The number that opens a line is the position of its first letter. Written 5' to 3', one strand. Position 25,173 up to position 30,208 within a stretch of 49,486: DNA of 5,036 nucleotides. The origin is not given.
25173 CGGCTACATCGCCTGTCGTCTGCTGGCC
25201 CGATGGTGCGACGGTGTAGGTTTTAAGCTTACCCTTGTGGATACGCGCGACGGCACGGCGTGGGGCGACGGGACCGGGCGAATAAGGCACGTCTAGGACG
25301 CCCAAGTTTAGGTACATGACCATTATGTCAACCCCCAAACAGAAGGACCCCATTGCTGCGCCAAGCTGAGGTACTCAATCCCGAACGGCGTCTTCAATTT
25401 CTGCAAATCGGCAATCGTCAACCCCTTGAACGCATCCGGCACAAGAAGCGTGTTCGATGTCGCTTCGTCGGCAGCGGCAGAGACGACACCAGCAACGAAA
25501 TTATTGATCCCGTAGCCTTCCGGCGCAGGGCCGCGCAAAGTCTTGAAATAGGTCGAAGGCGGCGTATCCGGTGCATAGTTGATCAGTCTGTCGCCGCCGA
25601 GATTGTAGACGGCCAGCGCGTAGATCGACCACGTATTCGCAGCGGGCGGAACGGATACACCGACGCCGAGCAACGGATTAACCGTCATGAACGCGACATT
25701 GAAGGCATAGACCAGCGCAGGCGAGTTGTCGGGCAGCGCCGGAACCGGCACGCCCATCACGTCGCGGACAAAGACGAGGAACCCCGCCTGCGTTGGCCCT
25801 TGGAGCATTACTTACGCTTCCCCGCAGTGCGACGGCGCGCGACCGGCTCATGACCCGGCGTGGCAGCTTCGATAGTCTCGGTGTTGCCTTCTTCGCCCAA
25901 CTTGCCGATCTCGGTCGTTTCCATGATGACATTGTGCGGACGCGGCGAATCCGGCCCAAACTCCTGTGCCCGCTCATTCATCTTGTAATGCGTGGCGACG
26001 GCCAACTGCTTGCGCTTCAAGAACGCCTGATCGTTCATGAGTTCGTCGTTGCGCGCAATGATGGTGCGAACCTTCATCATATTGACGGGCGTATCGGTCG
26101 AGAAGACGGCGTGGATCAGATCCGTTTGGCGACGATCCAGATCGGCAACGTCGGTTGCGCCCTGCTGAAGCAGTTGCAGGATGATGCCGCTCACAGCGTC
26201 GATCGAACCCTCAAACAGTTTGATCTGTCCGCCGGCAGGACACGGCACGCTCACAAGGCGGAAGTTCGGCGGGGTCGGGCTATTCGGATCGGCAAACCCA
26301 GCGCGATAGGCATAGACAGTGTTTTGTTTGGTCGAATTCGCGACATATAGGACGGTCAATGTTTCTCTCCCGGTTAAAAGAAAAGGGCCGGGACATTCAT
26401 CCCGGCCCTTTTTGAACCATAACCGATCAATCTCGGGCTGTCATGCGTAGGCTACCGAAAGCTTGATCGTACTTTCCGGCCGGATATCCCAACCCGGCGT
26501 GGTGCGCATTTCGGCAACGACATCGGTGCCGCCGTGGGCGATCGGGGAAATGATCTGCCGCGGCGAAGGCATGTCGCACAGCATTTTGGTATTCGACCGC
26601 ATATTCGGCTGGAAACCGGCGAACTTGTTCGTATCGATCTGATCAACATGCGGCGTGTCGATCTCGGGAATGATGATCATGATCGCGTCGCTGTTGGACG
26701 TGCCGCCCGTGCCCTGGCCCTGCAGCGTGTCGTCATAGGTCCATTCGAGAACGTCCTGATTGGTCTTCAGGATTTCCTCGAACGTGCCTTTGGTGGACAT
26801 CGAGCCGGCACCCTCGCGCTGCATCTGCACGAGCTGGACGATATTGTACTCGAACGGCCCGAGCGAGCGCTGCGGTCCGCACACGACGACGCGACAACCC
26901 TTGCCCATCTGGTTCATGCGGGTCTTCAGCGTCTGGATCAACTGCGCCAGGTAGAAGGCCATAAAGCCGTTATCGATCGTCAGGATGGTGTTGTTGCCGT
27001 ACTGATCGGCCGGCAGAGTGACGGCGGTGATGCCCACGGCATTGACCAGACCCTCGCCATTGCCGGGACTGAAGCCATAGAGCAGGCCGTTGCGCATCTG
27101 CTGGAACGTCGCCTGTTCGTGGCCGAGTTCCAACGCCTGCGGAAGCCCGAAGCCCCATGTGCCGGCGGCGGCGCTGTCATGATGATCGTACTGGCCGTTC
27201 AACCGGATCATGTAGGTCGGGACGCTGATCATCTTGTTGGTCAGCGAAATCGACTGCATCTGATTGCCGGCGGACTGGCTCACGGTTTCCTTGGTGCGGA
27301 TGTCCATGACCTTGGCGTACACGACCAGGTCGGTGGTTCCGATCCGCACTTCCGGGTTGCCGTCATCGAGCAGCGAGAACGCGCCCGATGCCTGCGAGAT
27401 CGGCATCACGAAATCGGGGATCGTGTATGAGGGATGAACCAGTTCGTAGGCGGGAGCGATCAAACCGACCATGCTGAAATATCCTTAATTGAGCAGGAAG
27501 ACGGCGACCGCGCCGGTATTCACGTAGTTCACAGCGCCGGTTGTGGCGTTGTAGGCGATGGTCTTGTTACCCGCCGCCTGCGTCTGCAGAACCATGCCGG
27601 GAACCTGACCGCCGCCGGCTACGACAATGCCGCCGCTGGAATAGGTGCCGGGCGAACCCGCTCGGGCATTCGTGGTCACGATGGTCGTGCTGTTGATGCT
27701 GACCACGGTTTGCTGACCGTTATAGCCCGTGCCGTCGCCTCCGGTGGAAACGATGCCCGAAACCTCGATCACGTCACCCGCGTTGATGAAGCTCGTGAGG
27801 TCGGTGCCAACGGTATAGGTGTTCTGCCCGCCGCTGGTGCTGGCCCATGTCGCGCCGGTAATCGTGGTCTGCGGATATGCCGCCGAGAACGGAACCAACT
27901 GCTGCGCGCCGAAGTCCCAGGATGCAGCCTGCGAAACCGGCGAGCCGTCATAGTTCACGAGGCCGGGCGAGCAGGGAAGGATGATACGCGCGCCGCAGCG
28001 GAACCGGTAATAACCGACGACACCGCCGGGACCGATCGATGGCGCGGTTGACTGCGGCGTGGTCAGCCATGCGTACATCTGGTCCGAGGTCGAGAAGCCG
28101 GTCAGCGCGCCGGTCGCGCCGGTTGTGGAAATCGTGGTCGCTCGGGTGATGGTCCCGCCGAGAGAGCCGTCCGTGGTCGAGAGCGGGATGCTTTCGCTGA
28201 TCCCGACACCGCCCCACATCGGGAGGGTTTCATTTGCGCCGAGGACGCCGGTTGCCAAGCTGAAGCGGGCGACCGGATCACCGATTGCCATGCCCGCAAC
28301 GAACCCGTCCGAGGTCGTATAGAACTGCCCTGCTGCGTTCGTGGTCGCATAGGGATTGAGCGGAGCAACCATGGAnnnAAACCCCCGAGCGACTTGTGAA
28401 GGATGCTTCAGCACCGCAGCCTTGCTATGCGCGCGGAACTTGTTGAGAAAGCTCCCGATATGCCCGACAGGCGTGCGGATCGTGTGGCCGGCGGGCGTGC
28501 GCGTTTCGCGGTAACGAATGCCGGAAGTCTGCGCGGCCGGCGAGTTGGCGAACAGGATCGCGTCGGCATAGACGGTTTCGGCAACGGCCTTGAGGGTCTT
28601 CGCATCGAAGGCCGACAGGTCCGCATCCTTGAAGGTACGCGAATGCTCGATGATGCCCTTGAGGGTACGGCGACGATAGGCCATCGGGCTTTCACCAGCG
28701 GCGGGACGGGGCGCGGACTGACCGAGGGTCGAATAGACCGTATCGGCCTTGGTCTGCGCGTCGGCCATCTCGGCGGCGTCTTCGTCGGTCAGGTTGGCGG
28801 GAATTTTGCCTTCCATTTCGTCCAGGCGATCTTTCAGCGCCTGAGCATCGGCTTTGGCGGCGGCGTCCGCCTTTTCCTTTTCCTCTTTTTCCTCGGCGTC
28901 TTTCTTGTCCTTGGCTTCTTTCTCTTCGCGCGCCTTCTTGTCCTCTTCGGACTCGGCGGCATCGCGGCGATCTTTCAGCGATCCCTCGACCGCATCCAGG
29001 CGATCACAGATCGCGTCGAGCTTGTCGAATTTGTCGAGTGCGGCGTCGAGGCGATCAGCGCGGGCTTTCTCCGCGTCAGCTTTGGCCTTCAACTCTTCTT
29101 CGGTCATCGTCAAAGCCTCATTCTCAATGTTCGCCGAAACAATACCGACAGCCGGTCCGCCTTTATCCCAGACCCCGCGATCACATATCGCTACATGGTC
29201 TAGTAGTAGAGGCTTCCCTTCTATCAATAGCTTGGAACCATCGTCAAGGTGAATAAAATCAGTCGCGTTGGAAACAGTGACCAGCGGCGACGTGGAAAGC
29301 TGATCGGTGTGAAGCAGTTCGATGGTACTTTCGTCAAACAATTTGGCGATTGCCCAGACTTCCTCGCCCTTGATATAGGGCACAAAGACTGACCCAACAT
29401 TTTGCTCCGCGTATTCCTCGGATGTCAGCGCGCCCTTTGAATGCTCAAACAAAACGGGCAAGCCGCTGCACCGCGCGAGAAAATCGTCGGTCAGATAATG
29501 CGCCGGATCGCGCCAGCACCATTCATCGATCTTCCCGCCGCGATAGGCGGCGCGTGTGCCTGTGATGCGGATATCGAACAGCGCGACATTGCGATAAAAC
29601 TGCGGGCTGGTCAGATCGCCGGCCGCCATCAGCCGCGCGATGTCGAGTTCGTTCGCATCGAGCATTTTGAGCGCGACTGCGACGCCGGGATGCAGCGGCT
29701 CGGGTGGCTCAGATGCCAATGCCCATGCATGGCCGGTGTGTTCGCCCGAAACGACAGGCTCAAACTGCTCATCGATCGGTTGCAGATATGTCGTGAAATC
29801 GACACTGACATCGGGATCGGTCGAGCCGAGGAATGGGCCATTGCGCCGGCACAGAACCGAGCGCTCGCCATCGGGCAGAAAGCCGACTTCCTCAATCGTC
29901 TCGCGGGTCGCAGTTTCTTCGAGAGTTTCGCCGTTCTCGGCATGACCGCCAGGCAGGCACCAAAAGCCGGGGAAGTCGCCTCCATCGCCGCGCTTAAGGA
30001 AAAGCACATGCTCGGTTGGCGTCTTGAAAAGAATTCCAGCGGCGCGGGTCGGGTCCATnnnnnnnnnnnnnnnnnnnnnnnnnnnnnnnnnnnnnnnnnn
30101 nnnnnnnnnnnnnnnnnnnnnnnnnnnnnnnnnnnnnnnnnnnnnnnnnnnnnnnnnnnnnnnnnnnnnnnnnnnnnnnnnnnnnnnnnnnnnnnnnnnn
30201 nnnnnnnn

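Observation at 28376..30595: Nudix hydrolase built into the capsid scaffold/protease gene: candidate packaged, injected effector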

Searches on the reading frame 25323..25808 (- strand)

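Call 5: search_protein_families(library=pfam, proteins=[window:25323-25808:-], max_evalue=0.01)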
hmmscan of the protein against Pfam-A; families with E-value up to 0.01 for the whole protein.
window:25323-25808:- (161 aa): 0 families

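Call 6: search_protein_families(library=phrogs, proteins=[window:25323-25808:-], max_evalue=0.001)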
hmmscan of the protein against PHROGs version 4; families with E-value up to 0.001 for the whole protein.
window:25323-25808:- (161 aa): 1 family
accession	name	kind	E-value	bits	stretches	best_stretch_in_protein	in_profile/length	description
phrog_6356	-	unknown function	2.7e-37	129.1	1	4-161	4-144/145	-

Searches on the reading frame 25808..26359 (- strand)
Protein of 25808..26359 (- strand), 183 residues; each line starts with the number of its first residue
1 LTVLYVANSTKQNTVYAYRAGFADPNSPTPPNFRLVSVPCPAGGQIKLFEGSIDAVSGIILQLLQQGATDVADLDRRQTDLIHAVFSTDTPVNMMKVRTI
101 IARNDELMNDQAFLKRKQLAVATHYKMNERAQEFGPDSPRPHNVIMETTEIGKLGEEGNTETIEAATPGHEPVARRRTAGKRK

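Call 5: search_protein_families(library=pfam, proteins=[window:25808-26359:-], max_evalue=0.01)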
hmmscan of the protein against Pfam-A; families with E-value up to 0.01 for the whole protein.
window:25808-26359:- (183 aa): 0 families

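Call 6: search_protein_families(library=phrogs, proteins=[window:25808-26359:-], max_evalue=0.001)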
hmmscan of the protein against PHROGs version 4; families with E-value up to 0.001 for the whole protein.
window:25808-26359:- (183 aa): 1 family
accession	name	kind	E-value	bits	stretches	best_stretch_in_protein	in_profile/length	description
phrog_6737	-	unknown function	2.4e-12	48.2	1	4-156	3-144/163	-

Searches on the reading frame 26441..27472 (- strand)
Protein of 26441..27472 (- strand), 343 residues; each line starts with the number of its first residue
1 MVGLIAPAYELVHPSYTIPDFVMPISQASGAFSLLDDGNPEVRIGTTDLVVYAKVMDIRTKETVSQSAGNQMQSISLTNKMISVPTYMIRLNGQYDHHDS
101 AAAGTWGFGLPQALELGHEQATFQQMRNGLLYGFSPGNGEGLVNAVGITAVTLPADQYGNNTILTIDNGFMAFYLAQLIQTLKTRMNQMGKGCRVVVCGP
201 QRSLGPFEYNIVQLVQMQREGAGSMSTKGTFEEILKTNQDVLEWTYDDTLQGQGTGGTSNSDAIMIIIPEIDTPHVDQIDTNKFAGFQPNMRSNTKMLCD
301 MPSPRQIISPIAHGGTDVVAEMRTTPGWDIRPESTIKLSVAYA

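Call 5: search_protein_families(library=pfam, proteins=[window:26441-27472:-], max_evalue=0.01)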
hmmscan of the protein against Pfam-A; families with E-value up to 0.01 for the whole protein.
window:26441-27472:- (343 aa): 0 families

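Call 6: search_protein_families(library=phrogs, proteins=[window:26441-27472:-], max_evalue=0.001)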
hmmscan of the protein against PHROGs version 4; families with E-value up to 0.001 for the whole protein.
window:26441-27472:- (343 aa): 1 family
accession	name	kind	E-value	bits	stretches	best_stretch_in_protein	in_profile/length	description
phrog_6671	-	unknown function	4.5e-118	395.2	1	4-343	3-342/343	-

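Call 16: search_protein_families(library=pfam, proteins=[window:26441-27472:-], max_evalue=1)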
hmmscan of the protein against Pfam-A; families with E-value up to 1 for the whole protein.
window:26441-27472:- (343 aa): 1 family
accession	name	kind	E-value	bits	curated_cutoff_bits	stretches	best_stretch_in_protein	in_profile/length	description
PF09950.15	Major_capside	-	0.13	12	26.8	1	69-159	10-100/251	Major capsid protein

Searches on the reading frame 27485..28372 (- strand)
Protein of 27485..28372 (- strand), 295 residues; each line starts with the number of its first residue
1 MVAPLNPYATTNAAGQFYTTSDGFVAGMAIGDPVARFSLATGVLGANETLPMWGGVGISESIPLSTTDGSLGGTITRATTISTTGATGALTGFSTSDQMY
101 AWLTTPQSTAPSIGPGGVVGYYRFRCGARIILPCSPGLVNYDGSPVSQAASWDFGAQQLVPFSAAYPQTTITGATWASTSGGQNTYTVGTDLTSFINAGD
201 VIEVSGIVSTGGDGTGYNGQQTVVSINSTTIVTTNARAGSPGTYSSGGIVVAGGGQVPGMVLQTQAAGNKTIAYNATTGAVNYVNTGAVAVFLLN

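Call 5: search_protein_families(library=pfam, proteins=[window:27485-28372:-], max_evalue=0.01)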
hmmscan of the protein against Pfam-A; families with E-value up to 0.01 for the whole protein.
window:27485-28372:- (295 aa): 0 families

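Call 6: search_protein_families(library=phrogs, proteins=[window:27485-28372:-], max_evalue=0.001)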
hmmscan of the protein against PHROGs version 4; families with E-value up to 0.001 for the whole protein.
window:27485-28372:- (295 aa): 1 family
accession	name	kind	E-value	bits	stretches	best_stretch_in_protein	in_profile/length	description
phrog_6268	-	unknown function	7.7e-44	150.7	1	5-294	6-211/211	-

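Call 16: search_protein_families(library=pfam, proteins=[window:27485-28372:-], max_evalue=1)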
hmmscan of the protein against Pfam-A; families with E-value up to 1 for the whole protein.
window:27485-28372:- (295 aa): 0 families

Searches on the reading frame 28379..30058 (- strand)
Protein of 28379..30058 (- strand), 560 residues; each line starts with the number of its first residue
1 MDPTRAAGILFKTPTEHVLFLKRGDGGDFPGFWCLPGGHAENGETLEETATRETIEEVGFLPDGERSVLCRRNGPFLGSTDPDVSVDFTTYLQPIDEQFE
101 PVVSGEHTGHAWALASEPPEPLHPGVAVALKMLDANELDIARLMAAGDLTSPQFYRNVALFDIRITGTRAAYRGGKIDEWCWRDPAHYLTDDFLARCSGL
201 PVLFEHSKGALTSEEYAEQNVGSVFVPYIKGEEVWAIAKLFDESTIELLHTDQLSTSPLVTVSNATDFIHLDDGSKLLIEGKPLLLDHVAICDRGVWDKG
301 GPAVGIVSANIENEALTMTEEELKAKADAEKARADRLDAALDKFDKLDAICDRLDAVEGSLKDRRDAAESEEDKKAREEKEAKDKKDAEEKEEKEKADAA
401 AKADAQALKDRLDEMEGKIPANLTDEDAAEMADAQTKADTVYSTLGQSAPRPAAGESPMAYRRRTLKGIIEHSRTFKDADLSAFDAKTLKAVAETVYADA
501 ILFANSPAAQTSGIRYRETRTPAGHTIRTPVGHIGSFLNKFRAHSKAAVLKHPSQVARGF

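Call 65: find_related_loci(query=window:28379-30058:-, collection=genome_contigs, flank=6000)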
Query window:28379-30058:- (560 aa) in genome_contigs; peptide patterns used: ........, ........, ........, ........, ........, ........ (x = any residue, [..] = any of these).
600 stretches matched a pattern, but none encodes a relative of the query by tblastn (E <= 1e-3).
